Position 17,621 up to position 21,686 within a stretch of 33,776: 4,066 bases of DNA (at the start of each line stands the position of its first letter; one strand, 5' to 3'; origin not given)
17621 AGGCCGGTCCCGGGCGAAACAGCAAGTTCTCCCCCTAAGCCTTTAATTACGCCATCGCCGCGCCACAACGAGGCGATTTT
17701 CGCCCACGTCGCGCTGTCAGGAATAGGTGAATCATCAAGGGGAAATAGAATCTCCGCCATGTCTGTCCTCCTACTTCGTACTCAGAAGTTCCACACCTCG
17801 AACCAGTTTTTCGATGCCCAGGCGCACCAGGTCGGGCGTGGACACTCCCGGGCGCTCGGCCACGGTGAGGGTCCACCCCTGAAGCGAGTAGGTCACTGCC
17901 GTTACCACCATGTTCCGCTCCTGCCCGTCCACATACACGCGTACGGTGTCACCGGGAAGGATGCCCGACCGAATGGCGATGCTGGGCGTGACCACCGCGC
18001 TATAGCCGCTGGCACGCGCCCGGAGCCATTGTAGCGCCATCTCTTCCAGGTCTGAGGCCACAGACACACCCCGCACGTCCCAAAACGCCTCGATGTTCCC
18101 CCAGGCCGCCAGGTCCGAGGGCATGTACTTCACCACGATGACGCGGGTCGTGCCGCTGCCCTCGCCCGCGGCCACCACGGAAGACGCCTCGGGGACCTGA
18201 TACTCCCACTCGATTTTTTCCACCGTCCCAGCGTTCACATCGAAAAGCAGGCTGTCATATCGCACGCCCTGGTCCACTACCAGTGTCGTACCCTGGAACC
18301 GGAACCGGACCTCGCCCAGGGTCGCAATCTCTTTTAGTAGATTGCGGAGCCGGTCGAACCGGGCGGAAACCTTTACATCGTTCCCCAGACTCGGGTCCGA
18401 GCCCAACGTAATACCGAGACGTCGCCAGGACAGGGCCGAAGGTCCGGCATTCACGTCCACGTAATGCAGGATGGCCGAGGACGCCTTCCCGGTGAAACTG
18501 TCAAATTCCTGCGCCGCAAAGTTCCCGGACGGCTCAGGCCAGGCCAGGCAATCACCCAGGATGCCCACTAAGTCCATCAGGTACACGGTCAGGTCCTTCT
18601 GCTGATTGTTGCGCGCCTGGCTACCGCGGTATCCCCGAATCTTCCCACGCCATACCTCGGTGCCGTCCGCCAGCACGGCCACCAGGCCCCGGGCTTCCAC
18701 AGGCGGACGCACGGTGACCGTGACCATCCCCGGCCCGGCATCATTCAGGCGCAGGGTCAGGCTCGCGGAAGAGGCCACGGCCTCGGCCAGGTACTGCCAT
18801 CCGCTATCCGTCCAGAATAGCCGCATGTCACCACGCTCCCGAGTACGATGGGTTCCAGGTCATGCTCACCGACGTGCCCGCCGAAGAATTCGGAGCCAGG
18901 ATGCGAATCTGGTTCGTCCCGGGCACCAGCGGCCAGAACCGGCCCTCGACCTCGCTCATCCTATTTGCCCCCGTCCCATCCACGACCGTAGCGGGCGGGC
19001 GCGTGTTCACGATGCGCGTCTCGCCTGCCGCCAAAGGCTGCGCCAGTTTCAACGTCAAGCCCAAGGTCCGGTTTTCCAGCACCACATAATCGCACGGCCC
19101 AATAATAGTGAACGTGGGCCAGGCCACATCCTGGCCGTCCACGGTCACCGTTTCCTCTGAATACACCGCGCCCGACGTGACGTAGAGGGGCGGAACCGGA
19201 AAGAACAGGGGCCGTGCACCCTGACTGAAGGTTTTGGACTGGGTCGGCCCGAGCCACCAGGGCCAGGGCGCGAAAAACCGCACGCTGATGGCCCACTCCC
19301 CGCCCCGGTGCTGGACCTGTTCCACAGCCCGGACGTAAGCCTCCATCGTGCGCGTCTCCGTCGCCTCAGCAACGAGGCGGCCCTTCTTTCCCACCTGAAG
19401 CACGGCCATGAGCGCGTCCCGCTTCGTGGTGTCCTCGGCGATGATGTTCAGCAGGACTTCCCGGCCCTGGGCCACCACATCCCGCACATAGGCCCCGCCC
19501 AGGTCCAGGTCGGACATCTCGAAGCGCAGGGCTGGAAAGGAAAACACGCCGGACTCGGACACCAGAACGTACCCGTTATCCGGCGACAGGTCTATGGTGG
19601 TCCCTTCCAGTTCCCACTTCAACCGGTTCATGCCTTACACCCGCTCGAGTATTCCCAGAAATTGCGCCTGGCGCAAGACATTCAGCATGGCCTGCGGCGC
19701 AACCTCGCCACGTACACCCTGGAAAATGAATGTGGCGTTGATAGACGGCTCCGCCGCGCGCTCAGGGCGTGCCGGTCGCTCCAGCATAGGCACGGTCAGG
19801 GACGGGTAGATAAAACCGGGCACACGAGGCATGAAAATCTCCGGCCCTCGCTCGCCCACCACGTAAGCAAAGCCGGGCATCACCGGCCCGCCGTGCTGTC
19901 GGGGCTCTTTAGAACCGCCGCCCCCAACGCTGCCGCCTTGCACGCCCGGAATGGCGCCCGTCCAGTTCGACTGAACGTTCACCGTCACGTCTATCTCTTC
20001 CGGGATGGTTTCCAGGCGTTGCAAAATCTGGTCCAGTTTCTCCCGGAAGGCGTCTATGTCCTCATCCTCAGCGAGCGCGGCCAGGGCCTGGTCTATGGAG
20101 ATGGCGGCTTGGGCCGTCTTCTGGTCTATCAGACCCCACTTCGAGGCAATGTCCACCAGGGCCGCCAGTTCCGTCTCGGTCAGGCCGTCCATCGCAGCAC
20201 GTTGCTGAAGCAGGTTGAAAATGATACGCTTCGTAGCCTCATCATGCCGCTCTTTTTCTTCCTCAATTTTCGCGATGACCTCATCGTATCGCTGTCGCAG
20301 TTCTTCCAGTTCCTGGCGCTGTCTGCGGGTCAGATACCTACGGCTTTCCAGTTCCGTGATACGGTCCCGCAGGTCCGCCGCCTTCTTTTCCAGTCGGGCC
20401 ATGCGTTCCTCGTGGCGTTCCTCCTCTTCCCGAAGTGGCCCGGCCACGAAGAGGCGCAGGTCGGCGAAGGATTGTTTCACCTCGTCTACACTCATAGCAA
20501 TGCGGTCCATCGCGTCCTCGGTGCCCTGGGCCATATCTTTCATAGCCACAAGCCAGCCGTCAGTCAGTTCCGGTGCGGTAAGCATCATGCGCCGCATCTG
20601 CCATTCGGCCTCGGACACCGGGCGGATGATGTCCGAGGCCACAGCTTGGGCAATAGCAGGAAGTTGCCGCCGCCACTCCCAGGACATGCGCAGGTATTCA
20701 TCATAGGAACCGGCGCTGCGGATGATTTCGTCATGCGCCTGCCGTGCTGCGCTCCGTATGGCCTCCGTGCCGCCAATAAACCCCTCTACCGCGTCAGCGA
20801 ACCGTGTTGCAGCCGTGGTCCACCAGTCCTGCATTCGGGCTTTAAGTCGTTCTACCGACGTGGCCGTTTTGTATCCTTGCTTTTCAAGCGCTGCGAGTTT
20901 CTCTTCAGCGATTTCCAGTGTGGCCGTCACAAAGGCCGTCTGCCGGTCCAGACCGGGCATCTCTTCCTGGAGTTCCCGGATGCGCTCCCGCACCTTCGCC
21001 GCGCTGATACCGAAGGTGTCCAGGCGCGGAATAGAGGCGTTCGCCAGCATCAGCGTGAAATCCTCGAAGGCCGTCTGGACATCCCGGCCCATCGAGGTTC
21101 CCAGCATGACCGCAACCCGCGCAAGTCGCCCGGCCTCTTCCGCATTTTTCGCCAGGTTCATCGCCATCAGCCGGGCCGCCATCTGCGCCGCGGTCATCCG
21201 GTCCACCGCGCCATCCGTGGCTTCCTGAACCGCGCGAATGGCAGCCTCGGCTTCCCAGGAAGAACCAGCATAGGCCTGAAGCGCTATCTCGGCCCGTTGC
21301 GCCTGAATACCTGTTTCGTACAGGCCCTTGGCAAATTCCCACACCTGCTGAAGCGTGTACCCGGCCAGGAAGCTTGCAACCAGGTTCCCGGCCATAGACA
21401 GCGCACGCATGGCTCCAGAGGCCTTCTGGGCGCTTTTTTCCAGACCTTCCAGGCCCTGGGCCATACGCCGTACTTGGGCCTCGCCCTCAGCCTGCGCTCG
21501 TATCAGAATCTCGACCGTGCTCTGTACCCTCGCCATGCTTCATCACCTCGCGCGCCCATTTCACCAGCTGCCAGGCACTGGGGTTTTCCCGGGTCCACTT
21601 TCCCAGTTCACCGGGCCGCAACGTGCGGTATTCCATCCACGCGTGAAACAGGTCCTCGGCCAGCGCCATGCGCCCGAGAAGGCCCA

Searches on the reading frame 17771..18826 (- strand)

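Call 76: search_protein_families(library=phrogs, proteins=[window:17771-18826:-], max_evalue=0.001)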
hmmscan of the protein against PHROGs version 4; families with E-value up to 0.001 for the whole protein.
window:17771-18826:- (351 aa): 2 families
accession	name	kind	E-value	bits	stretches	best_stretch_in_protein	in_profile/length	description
phrog_538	-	tail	2.8e-17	63.6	1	85-316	114-363/684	minor tail protein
phrog_30994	-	tail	2e-13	50.5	1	57-316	77-353/668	minor tail protein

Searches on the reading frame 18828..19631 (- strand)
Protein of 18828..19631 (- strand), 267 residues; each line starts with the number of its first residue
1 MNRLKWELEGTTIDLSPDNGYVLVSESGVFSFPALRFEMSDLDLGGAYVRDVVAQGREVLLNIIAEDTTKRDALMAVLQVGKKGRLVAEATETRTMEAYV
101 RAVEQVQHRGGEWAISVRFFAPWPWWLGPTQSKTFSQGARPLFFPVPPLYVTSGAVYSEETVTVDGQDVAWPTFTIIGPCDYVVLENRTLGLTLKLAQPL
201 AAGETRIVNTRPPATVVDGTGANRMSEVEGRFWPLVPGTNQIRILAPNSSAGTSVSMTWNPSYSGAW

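Call 76: search_protein_families(library=phrogs, proteins=[window:18828-19631:-], max_evalue=0.001)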
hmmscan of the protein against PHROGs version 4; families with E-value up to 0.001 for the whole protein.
window:18828-19631:- (267 aa): 3 families
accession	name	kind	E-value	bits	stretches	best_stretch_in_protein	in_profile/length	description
phrog_5577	-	tail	8e-15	56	1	27-263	40-294/295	minor tail protein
phrog_33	-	tail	7.8e-11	42.7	1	9-263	42-277/651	distal tail protein Dit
phrog_106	-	tail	6.2e-10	39.8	1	19-267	61-320/329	minor tail protein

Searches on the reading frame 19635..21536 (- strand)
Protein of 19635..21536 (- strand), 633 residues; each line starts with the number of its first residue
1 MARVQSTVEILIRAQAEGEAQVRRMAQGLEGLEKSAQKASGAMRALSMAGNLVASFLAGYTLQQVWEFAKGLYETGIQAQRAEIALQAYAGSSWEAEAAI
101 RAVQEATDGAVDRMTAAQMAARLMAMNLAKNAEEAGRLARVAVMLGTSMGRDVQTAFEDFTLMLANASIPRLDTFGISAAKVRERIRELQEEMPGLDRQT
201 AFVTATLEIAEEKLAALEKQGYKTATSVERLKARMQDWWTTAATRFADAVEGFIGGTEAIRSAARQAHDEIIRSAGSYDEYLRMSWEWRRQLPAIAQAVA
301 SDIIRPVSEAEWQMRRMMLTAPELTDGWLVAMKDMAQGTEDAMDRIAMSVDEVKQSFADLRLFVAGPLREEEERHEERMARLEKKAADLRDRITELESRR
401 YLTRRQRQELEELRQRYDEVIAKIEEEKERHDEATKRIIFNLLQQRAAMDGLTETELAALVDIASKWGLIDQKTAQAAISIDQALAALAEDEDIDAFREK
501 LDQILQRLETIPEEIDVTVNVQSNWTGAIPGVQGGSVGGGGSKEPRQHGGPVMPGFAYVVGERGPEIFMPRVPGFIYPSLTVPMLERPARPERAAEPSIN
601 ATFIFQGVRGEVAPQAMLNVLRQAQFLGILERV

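Call 76: search_protein_families(library=phrogs, proteins=[window:19635-21536:-], max_evalue=0.001)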
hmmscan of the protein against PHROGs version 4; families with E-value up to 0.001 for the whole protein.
window:19635-21536:- (633 aa): 2 families
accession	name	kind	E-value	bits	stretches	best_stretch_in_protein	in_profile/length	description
phrog_30701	-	unknown function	7.2e-06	26.9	1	546-578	112-144/188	-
phrog_937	-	other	4e-05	24.9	0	370-443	22-95/115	hemolysin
